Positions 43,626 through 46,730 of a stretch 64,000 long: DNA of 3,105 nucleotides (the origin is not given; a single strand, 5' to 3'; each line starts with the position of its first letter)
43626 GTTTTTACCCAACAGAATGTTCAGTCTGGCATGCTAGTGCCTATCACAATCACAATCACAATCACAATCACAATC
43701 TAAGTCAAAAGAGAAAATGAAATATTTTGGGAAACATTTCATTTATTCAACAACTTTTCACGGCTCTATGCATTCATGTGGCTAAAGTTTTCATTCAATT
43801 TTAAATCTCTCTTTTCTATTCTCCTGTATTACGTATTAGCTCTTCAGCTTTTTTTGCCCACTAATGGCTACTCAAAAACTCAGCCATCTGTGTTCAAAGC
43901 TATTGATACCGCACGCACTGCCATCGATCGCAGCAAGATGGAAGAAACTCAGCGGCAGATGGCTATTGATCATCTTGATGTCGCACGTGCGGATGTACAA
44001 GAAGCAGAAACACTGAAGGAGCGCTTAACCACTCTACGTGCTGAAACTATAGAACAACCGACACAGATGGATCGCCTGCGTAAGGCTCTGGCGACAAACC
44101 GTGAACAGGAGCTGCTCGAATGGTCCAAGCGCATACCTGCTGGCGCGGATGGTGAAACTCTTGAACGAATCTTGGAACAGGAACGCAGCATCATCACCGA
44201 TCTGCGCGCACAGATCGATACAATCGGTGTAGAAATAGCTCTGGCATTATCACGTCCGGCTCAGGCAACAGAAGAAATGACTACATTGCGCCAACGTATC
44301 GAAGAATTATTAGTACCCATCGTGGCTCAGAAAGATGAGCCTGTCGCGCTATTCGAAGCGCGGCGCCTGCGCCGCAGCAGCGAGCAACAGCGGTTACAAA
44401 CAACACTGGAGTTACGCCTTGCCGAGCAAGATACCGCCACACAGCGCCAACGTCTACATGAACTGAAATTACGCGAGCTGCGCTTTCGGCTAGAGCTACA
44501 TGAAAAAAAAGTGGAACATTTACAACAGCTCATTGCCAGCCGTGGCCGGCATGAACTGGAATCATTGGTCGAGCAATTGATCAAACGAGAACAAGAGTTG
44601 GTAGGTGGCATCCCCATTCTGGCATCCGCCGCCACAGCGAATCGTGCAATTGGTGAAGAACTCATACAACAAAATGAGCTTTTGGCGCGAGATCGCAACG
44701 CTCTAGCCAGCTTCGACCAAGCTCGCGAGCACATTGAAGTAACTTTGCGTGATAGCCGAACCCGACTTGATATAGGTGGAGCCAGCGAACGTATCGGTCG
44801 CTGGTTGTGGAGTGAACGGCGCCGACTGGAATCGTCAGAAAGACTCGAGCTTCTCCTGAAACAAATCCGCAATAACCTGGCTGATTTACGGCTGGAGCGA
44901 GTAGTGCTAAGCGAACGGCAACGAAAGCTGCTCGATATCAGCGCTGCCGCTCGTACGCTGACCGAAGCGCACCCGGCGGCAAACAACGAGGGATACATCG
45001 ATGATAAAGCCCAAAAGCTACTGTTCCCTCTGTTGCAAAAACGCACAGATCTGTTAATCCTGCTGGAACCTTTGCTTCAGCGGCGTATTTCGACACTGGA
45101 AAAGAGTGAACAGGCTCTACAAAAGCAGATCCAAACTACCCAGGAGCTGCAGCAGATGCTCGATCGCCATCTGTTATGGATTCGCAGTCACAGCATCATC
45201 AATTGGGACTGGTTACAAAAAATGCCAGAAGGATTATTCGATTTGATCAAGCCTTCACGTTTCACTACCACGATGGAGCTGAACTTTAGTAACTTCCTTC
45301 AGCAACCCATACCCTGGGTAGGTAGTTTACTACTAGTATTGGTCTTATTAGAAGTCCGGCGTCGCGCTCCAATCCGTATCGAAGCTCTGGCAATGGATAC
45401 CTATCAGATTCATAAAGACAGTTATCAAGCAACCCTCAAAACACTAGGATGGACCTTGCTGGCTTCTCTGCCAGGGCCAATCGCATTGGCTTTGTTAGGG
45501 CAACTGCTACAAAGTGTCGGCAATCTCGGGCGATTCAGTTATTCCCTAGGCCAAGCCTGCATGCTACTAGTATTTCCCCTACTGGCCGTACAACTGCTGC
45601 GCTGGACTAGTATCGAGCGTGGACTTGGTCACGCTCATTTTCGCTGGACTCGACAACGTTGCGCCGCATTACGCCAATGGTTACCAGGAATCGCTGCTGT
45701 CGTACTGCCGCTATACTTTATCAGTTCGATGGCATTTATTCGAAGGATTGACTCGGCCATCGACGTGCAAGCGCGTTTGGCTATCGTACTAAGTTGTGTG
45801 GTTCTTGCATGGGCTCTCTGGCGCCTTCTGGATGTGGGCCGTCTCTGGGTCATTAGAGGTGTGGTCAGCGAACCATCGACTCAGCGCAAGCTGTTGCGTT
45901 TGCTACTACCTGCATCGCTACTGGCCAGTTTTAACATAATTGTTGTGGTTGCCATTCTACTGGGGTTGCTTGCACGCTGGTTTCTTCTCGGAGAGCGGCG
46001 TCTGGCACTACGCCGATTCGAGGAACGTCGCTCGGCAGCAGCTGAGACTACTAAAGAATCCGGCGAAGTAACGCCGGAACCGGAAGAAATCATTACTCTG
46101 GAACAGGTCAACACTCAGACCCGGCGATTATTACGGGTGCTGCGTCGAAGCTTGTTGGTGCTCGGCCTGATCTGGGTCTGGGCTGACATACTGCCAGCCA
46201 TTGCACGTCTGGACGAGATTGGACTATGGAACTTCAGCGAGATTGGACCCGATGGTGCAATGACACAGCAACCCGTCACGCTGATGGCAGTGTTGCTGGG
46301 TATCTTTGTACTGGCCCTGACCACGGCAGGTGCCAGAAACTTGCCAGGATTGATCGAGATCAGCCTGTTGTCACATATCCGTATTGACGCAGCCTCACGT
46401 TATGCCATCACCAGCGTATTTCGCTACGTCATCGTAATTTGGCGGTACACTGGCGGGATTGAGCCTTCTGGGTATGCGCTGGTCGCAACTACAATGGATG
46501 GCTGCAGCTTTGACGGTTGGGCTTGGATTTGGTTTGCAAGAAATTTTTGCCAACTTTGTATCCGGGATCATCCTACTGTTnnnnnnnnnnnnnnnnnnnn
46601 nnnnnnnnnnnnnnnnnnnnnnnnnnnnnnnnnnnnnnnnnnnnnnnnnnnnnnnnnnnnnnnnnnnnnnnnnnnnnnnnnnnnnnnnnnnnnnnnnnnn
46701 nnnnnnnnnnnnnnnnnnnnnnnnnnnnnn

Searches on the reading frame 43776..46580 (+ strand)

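Call 30: search_protein_families(library=pfam, proteins=[window:43776-46580:+], max_evalue=0.00001)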
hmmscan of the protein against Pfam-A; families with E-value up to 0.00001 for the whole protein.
window:43776-46580:+ (935 aa): 2 families
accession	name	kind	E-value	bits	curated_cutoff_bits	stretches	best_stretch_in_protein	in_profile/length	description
PF12794.12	MscS_TM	-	3.1e-53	181.3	28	2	514-688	4-178/339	Mechanosensitive ion channel inner membrane domain 1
PF12795.12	MscS_porin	-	5.3e-16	59.4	34.4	1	50-282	5-236/238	Mechanosensitive ion channel porin domain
